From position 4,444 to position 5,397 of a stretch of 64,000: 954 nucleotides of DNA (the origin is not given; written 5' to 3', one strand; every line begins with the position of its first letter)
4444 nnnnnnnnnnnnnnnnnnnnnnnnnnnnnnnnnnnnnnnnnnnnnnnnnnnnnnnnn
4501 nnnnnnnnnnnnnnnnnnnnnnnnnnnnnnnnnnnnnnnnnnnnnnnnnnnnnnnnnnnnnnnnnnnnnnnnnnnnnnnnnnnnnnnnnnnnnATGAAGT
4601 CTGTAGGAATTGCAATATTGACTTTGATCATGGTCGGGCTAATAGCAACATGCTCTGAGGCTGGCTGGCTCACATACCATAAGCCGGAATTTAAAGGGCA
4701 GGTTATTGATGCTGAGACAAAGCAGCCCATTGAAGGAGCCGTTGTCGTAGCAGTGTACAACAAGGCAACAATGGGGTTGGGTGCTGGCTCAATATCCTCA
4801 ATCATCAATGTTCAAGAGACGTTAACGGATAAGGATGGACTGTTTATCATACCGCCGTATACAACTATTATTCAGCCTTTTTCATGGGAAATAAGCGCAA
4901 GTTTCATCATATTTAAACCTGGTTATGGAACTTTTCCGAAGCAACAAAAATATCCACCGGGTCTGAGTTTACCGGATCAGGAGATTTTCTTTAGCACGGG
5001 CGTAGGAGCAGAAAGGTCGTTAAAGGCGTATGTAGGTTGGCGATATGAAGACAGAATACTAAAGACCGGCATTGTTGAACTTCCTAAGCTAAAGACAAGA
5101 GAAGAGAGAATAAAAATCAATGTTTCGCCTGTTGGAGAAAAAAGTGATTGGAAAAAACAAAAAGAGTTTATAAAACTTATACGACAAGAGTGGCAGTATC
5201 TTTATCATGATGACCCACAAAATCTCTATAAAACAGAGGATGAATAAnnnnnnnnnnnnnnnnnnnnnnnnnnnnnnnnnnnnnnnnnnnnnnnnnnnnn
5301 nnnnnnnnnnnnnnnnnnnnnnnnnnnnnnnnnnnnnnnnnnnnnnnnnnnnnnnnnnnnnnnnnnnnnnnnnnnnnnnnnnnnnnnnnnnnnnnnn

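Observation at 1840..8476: Three tandem copies of a translationally coupled two-gene cassette: a small secreted transthyretin/CarbopepD_reg-like protein plus a secreted Zn-PLC/P1-nuclease-superfamily protein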

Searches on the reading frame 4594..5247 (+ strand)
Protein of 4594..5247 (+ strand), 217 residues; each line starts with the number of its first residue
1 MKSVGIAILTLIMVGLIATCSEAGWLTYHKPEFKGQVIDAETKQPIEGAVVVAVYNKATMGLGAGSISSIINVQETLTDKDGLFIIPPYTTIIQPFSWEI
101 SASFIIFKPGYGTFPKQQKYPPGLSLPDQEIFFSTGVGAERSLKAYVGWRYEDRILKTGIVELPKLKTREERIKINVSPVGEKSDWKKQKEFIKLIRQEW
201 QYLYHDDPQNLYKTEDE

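Call 3: search_protein_families(library=pfam, proteins=[window:4594-5247:+], max_evalue=1)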
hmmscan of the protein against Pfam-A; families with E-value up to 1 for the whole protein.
window:4594-5247:+ (217 aa): 2 families
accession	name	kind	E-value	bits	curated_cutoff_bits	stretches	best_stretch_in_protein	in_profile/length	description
PF13620.12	CarboxypepD_reg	-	0.00086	20.1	32.3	1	34-90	3-46/82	Carboxypeptidase regulatory-like domain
PF13715.12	CarbopepD_reg_2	-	0.0065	16.9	32.2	1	34-53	2-21/88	CarboxypepD_reg-like domain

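Call 4: search_protein_families(library=ncbifam, proteins=[window:4594-5247:+], max_evalue=1)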
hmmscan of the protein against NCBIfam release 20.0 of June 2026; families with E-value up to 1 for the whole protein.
window:4594-5247:+ (217 aa): 1 family
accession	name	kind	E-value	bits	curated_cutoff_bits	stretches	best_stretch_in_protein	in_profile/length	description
NF052345.1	S_layer_anammox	exception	0.13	9.5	1400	1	30-75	1312-1358/1596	Kustd1514 family S-layer glycoprotein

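Call 11: find_homologous_proteins(query=window:4594-5247:+)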
Query window:4594-5247:+ (217 aa): 813 proteins with E <= 0.001 among 963 candidates; the best 120 are listed.
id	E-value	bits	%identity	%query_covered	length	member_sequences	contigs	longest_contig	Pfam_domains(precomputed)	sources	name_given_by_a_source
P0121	8.3e-142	488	100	100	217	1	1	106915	-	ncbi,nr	ncbi:MAG: carboxypeptidase regulatory-like domain-containing protein [Nitrospirae bacterium]|nr:carb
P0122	6.9e-88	312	73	91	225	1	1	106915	-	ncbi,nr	ncbi:MAG: carboxypeptidase regulatory-like domain-containing protein [Nitrospirae bacterium]|nr:carb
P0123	2.4e-84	300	68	94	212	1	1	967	-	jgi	jgi:hypothetical protein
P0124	3.9e-84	299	72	86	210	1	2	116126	-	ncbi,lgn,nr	ncbi:MAG: carboxypeptidase regulatory-like domain-containing protein [Nitrospirae bacterium]|nr:carb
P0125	9.2e-77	275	65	92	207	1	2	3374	-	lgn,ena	-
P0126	2.8e-76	274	64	86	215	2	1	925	-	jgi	-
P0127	2.4e-75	271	67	92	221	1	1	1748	-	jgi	jgi:hypothetical protein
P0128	2.2e-74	267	59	96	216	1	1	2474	-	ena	-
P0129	2.2e-74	267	72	79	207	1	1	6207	-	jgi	jgi:hypothetical protein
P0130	3.3e-74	267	73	79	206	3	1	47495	-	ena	-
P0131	1.6e-73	265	70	80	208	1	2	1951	-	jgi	jgi:hypothetical protein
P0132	4.1e-73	263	61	98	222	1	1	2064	-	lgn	-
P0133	2.5e-72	261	70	79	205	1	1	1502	-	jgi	jgi:hypothetical protein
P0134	1.3e-71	258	70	79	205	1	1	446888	PF13620.13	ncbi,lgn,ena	-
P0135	7.6e-69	249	56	99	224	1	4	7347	-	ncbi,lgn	-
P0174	4.4e-51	191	58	72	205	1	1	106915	-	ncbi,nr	ncbi:MAG: hypothetical protein HZC48_00100 [Nitrospirae bacterium]|nr:hypothetical protein [Nitrospi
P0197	3.6e-48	182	46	98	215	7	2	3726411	-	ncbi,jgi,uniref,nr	ncbi:carboxypeptidase-like regulatory domain-containing protein [Geobacter sulfurreducens]|uniref:ca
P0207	1.6e-47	180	50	94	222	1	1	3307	PF13715.13,PF13620.13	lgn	-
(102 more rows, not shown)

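Call 26: find_encoding_contigs(protein=P0124, flank=10000, max_places=3)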
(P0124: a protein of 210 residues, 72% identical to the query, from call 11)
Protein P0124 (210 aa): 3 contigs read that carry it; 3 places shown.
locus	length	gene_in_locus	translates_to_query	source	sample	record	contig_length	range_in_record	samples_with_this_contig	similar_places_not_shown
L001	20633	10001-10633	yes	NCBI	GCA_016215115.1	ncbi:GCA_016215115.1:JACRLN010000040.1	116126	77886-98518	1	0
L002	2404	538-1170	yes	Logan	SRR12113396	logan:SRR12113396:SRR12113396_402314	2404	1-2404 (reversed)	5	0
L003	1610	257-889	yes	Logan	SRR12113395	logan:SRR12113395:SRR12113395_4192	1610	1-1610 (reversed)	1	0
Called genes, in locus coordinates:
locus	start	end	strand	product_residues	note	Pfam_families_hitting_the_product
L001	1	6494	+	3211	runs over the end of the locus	PF13229:Beta_helix, PF28492:Beta_helix_4, PF28492:Beta_helix_4, PF13229:Beta_helix, PF28492:Beta_helix_4, PF13229:Beta_helix, PF13229:Beta_helix, PF13860:FlgD_ig, +12 more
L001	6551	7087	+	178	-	PF13620:CarboxypepD_reg (weak)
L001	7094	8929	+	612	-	-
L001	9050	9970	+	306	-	PF09136:Glucodextran_B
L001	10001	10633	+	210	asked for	-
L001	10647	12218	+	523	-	-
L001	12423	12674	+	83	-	-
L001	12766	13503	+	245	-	PF09136:Glucodextran_B (weak), PF19077:Big_13 (faint)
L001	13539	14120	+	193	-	-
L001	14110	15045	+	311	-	-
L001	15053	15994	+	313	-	-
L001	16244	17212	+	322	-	PF00294:PfkB, PF08543:Phos_pyr_kin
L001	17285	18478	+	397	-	PF00155:Aminotran_1_2, PF01041:DegT_DnrJ_EryC1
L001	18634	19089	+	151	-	PF02577:BFN_dom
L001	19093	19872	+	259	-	PF11967:RecO_N, PF02565:RecO_C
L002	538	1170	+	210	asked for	-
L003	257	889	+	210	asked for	-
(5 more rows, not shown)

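Call 27: find_encoding_contigs(protein=P0197, flank=10000, max_places=2)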
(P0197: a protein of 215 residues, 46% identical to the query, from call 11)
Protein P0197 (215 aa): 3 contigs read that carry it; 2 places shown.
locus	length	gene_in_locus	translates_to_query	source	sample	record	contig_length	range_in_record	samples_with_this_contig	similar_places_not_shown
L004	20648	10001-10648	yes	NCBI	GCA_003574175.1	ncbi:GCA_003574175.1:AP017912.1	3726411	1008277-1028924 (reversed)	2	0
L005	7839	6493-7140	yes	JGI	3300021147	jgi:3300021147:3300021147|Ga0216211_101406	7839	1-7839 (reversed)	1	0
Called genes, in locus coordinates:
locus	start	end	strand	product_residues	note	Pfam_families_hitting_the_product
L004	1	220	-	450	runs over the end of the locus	PF22694:CtpB_N-like, PF00595:PDZ, PF13180:PDZ_2, PF17820:PDZ_6, PF03572:Peptidase_S41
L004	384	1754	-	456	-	PF18998:Flg_new_2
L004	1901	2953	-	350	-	-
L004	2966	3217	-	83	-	-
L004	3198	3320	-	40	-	-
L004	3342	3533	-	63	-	-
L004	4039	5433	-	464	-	PF00072:Response_reg, PF00158:Sigma54_activat, PF14532:Sigma54_activ_2, PF07728:AAA_5 (weak), PF25601:AAA_lid_14, PF02954:HTH_8 (weak)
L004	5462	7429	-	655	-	PF08269:dCache_2, PF17200:sCache_2, PF17201:Cache_3-Cache_2, PF17200:sCache_2, PF17201:Cache_3-Cache_2, PF00672:HAMP, PF00512:HisKA, PF02518:HATPase_c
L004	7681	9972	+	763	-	PF00041:fn3 (weak), PF16656:Pur_ac_phosph_N (weak), PF09136:Glucodextran_B (weak)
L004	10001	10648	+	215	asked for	-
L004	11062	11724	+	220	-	PF01797:Y1_Tnp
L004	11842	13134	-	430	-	PF00990:GGDEF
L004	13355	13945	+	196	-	PF00440:TetR_N, PF08359:TetR_C_4, PF17932:TetR_C_24, PF17938:TetR_C_29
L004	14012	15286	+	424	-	PF02321:OEP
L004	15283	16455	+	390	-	PF25997:BSH_YhbJ (faint), PF00364:Biotin_lipoyl (faint), PF25917:BSH_RND, PF25973:BSH_CzcB, PF25919:BSH_CusB, PF25876:HH_MFP_RND, PF25954:Beta-barrel_RND_2 (weak), PF25989:YknX_C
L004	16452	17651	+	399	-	PF12704:MacB_PCD, PF02687:FtsX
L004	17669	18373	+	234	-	PF00005:ABC_tran, PF02463:SMC_N (weak)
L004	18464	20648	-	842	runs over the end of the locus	PF00672:HAMP, PF00989:PAS, PF08448:PAS_4, PF13426:PAS_9, PF00990:GGDEF, PF00563:EAL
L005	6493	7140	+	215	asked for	-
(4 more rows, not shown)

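Call 32: predict_structure(alignment_id=A4)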
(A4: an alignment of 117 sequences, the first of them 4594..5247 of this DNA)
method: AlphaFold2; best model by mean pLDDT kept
length: 217 residues; sequences in the alignment: 117
mean_pLDDT: 94.3   pTM: 0.86
mean pLDDT of the five models: 94.3, 93.6, 93.2, 93.1, 92.0
residues with pLDDT >= 90: 187; 70-90: 25; 50-70: 5; < 50: 0
segments of 3 or more residues with pLDDT < 50: none
pLDDT, mean of each block of 10 residues (from residue 1): 92 86 85 99 98 96 85 98 98 94 98 98 97 98 96 98 98 95 95 97 93 75
secondary structure, 60 per line:
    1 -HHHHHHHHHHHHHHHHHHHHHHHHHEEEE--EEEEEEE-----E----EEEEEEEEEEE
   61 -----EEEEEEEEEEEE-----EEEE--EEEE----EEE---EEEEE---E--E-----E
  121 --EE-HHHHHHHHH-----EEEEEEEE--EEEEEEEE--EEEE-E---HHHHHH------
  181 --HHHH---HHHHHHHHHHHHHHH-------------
elements in order: H2-26 E27-30 E33-39 E50-60 E66-77 E83-86 E89-92 E97-99 E103-107 H126-134 E140-147 E150-157 E160-163 H169-174 H183-186 H190-204

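Call 35: find_related_loci(query=A4, collection=genome_contigs, flank=10000)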
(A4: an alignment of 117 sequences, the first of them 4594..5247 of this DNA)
Query A4 (217 aa) in genome_contigs; peptide patterns used: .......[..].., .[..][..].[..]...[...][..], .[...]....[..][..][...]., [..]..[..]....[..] (x = any residue, [..] = any of these).
170 stretches matched a pattern; 76 encode a relative of the query (tblastn E <= 1e-3); 75 distinct loci.
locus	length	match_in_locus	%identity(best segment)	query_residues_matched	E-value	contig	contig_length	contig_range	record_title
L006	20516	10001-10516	70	1-172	3e-75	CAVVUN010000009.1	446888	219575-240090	MAG: Nitrospirota bacterium isolate MFD03899.bin.2.182 genome assembly, contig: contig_4749, whole genome shotgun sequen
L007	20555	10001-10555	72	18-203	1e-85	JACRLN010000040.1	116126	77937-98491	MAG: Nitrospirae bacterium isolate NC_groundwater_1882_Pr3_B-0.1um_42_111 SR2-18-B1_coassembly_301897, whole genome shot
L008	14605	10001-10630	48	1-216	7e-60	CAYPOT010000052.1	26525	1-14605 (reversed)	MAG TPA_asm: uncultured Nitrospiraceae bacterium isolate ERP113451_co1_289 genome assembly, contig: NODE_2063_length_265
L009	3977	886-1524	49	12-217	1e-57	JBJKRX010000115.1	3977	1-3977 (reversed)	MAG: Nitrospirota bacterium isolate Bin_69 S1Ck127_63339_flag_0_multi_4.6377_len_3977, whole genome shotgun sequence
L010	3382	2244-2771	55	6-178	1e-53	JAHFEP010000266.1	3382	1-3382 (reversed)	MAG: Nitrospirae bacterium isolate nzgw271 NODE_97032_length_3383_cov_1.826487, whole genome shotgun sequence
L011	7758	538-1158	53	1-199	5e-52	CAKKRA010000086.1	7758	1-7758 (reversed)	Nitrospiria bacterium isolate Hainich-H32-bin128-1 genome assembly, contig: H32-bin128_1_Hain_PNK108_H32_02um_6961_lengt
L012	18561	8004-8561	51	11-194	3e-50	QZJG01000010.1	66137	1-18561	MAG: Nitrospiraceae bacterium isolate SURF_45 Ga0104751_1000507, whole genome shotgun sequence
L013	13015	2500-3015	54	21-201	1e-49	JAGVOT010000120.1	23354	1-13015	MAG: Nitrospirae bacterium isolate DeMMO3_8 c_000000024838, whole genome shotgun sequence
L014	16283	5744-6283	54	4-184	2e-49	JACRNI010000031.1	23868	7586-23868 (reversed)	MAG: Deltaproteobacteria bacterium isolate NC_groundwater_1931_Pr3_S-0.2um_41_6 scaffold_160003, whole genome shotgun se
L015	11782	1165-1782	49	1-199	2e-48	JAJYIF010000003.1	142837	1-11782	MAG: Nitrospirae bacterium isolate DBS2-1.bin112 NODE_168_length_142837_cov_2.795803, whole genome shotgun sequence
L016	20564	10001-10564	51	1-184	1e-47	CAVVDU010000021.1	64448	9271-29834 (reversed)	MAG: uncultured delta proteobacterium isolate MFD02416.bin.2.91 genome assembly, contig: contig_34864, whole genome shot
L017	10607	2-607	49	8-203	2e-47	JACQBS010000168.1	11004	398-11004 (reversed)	MAG: Nitrospinota bacterium isolate NC_groundwater_948_Pr1_S-0.2um_39_25 Montesol18-Sp2_coassembly_scaffold_1025047, who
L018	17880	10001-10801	39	2-213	3e-46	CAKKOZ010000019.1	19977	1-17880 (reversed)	Nitrospiria bacterium isolate Hainich-H32-bin115-1 genome assembly, contig: H32-bin115_1_Hain_PNK108_H32_02um_1437_lengt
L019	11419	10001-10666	48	1-216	1e-52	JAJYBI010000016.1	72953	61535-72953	MAG: Deltaproteobacteria bacterium isolate BP8.bin75 NODE_455_length_72953_cov_2.264809, whole genome shotgun sequence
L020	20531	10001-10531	47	1-174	1e-45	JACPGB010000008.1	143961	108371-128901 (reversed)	MAG: Deltaproteobacteria bacterium isolate NC_groundwater_376_Ag_B-0.1um_56_22 GD18-4_B1_scaffold_113020, whole genome s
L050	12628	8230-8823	38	5-203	2e-29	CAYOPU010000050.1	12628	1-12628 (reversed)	MAG TPA_asm: uncultured Smithella sp. isolate binchicken_co79_433 genome assembly, contig: NODE_6670_length_12628_cov_10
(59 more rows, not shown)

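Call 49: find_encoding_contigs(protein=P0174, flank=10000, max_places=2)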
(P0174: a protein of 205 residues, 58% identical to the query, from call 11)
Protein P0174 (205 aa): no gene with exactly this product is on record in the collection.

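Call 50: find_encoding_contigs(protein=P0121, flank=10000, max_places=2)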
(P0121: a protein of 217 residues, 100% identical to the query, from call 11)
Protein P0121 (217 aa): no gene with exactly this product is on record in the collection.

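Call 61: search_protein_families(library=pfam, proteins=[L050:6677-8206:+, L004:7681-9972:+], max_evalue=0.1)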
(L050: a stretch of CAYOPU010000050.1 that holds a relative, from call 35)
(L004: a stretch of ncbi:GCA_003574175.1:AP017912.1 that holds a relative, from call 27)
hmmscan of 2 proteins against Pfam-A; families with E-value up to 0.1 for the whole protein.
L050:6677-8206:+ (510 aa): 4 families
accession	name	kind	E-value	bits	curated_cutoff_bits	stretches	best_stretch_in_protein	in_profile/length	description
PF09136.16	Glucodextran_B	-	1.4e-09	38.2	27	1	238-318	3-81/83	Glucodextranase, domain B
PF22352.2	K319L-like_PKD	-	1.7e-05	25.1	27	1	237-317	4-83/84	K319L-like, PKD domain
PF07495.19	Y_Y_Y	-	0.0019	18.5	26.6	0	367-402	25-60/65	Y_Y_Y domain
PF11896.14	GlgE_dom_N_S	-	0.034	14.9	25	1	376-465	72-161/179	Alpha-1,4-glucan:maltose-1-phosphate maltosyltransferase, domain N/S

L004:7681-9972:+ (763 aa): 3 families
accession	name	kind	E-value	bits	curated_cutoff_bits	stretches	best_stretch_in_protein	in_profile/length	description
PF09136.16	Glucodextran_B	-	9.9e-09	35.4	27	1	491-571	2-80/83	Glucodextranase, domain B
PF16656.11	Pur_ac_phosph_N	-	1.9e-07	32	30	1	98-177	8-93/93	Purple acid Phosphatase, N-terminal domain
PF00041.27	fn3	-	3.8e-06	27.5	25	1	90-166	3-74/84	Fibronectin type III domain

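Call 73: search_protein_representatives(alignment_id=A4)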
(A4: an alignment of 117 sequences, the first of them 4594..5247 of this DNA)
Query: 117 sequences, 211 profile positions. Proteins with E-value up to 0.001 (for the whole library): 2784; up to 1e-10: 876; up to 1e-30: 193. The best 150 are listed.
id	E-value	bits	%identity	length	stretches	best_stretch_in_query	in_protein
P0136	1.2e-87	309.1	-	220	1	1-205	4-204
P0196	3.7e-85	301.0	-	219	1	1-207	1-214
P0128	6.1e-81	287.2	-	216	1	9-204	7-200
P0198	1.5e-79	282.7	-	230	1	3-208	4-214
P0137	2.1e-79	282.2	-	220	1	1-208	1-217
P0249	6.1e-79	280.7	-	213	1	2-207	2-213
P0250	2.5e-78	278.7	-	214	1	3-206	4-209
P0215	3.3e-76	271.8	-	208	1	1-207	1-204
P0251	1.6e-75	269.5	-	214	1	3-206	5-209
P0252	2.2e-73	262.5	-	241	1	1-209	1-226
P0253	1.3e-72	260.0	-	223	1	1-204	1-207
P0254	3.4e-71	255.4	-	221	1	3-207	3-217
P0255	4.0e-71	255.1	-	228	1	2-209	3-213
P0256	7.5e-71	254.3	-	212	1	1-206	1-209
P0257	2.7e-70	252.4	-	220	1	7-207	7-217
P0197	1.8e-66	239.9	-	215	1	4-205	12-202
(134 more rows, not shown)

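Call 75: search_protein_families(library=padloc, proteins=[window:4594-5247:+], max_evalue=0.01)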
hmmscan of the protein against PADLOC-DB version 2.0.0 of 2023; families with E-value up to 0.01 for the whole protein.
window:4594-5247:+ (217 aa): 0 families

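Call 77: search_solved_structures(query=A4, max_evalue=1)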
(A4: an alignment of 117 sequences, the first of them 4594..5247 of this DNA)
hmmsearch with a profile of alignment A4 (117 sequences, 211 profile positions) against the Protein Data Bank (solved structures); distinct sequences matched with E-value up to 1: 6.
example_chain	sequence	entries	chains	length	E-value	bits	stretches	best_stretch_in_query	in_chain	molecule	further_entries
6iyc_E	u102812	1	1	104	0.24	14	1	147-200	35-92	Amyloid-beta A4 protein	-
8x54_E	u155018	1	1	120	0.27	13.9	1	146-200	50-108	Amyloid-beta precursor protein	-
8x52_E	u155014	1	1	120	0.32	13.6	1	147-200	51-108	Amyloid-beta precursor protein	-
2rst_A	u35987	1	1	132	0.57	12.8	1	27-54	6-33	29-kDa galactose-binding lectin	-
2zqn_A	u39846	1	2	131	0.59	12.8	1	27-54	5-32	29-kDa galactose-binding lectin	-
2zqo_A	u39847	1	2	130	0.6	12.7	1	27-54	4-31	29-kDa galactose-binding lectin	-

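Call 83: find_related_loci(query=A4, collection=metagenome_contigs, flank=6000)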
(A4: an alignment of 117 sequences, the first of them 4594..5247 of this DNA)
Query A4 (217 aa) in metagenome_contigs; peptide patterns used: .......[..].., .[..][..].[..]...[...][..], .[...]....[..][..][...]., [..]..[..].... (x = any residue, [..] = any of these).
439 stretches matched a pattern; 244 encode a relative of the query (tblastn E <= 1e-3); the best 80 are kept; 80 distinct loci.
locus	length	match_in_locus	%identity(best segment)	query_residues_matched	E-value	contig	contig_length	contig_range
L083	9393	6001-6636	61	8-212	7e-67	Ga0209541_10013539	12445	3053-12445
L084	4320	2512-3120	54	1-199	2e-58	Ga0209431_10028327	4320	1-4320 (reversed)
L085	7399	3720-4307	51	8-199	2e-53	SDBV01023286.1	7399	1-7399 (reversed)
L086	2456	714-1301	51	1-199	6e-52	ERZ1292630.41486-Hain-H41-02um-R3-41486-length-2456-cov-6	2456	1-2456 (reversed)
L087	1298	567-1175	49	2-203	2e-53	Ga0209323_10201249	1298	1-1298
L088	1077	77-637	50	1-199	3e-53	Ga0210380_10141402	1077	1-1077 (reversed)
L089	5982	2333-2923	44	7-213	7e-50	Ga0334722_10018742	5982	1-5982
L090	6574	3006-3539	51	2-174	5e-49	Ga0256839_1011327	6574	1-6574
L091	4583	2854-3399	50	19-203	2e-49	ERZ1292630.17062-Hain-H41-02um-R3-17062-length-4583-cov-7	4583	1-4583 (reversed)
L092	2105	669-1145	52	4-173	3e-49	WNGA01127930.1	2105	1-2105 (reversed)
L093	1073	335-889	46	6-203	2e-51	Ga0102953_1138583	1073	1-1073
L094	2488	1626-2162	50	8-181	1e-48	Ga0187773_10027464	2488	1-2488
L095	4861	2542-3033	53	13-173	3e-48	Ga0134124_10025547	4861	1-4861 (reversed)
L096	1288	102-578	55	23-178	2e-50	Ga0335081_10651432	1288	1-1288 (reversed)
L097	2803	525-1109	44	1-217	1e-47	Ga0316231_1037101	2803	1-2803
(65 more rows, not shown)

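Call 86: search_protein_families(library=pfam, alignment_id=A4, max_evalue=0.01)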
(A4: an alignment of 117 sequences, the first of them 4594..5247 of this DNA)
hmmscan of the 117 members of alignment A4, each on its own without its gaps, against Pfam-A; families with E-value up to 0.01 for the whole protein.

A. member 1, window:4594-5247:+ (217 aa): 2 families
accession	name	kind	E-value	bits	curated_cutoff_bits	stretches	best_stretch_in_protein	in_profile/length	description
PF13620.12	CarboxypepD_reg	-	0.00086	20.1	32.3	1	34-90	3-46/82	Carboxypeptidase regulatory-like domain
PF13715.12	CarbopepD_reg_2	-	0.0065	16.9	32.2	0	34-53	2-21/88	CarboxypepD_reg-like domain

B. families by the number of members that match (of 117 scanned): 4 families
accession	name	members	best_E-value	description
PF13620.12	CarboxypepD_reg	106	1.8e-05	Carboxypeptidase regulatory-like domain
PF13715.12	CarbopepD_reg_2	93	2.2e-05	CarboxypepD_reg-like domain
PF20598.4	DUF6795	2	0.0031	Domain of unknown function (DUF6795)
PF17802.7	SpaA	1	0.0085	Prealbumin-like fold domain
